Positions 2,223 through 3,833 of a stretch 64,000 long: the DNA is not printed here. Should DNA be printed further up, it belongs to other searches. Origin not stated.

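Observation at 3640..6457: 5'-truncated RT/RNase H retroelement inserted 15 bp upstream of the ALG2 start codon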

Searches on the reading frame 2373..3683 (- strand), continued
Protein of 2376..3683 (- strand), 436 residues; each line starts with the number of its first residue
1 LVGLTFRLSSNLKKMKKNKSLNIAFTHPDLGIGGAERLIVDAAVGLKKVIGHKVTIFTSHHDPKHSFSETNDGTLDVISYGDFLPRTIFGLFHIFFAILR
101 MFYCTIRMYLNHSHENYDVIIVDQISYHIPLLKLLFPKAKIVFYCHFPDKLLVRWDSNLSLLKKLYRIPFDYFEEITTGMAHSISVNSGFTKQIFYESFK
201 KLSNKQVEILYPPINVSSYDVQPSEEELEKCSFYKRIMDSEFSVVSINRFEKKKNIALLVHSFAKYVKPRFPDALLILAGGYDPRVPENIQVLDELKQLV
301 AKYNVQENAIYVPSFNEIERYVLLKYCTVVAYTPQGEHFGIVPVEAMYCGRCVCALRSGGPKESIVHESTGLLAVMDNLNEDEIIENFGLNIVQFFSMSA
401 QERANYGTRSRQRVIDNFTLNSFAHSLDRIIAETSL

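Call 12: find_encoding_contigs(protein=P0001, flank=6000)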
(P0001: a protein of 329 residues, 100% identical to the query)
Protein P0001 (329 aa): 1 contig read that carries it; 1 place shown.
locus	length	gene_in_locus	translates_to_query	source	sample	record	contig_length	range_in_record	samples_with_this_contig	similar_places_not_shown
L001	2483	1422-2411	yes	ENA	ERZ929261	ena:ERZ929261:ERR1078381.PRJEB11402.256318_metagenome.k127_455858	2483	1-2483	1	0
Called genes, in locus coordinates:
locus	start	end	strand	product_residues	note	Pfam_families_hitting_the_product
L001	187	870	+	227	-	-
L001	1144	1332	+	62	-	-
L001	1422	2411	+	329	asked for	PF00534:Glycos_transf_1, PF13692:Glyco_trans_1_4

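Call 39: find_encoding_contigs(protein=window:2376-3683:-, flank=6000)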
Protein seq(436 aa) (436 aa): no gene with exactly this product is on record in the collection.

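Call 40: find_encoding_contigs(protein=P0002, flank=4000, max_places=3)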
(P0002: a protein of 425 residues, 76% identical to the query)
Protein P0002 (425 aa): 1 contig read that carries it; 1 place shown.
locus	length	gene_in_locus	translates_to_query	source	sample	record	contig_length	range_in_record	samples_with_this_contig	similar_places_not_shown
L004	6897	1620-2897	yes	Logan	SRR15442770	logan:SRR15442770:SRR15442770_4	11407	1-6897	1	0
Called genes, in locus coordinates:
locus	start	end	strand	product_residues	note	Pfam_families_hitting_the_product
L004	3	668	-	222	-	?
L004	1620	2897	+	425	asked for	PF13439:Glyco_transf_4, PF00534:Glycos_transf_1, PF13692:Glyco_trans_1_4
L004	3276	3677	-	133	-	-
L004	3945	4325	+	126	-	-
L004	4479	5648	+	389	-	PF08443:RimK (faint)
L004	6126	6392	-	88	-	PF00254:FKBP_C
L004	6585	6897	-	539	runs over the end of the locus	PF00615:RGS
